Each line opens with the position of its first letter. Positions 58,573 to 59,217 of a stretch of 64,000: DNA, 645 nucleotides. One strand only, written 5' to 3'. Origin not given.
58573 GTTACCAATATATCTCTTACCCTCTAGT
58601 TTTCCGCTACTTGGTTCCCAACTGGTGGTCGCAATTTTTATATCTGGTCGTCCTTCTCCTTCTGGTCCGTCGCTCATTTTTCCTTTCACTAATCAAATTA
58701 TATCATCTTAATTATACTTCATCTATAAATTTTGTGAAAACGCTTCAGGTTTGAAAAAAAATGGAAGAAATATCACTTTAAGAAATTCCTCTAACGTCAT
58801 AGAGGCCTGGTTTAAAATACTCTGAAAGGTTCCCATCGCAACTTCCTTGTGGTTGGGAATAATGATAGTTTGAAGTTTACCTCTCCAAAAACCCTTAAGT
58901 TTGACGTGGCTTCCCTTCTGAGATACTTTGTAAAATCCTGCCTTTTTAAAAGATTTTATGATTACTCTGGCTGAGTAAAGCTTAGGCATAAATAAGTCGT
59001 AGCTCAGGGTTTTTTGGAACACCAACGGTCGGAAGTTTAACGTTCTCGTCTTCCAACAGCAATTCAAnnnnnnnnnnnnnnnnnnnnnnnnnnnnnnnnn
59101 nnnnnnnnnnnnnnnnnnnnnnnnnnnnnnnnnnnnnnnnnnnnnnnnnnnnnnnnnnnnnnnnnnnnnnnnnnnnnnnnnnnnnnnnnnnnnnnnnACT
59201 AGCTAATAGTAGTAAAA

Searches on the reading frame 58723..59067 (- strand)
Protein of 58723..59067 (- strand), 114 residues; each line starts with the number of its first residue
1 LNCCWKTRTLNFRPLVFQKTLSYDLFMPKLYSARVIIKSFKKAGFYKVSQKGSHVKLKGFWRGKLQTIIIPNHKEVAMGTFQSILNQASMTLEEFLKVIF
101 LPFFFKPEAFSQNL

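Call 8: search_protein_families(library=pfam, proteins=[window:58723-59067:-], max_evalue=0.1)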
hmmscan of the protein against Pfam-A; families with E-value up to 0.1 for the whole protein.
window:58723-59067:- (114 aa): 1 family
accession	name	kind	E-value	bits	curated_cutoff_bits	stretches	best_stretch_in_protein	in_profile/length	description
PF07927.17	HicA_toxin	-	1.6e-13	51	27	1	36-88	4-56/58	HicA toxin of bacterial toxin-antitoxin,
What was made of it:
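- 58723..59197 (-): HicA/HicB-like toxin-antitoxin pair. An insertion. HicA_toxin, E 2e-13 (call 8).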
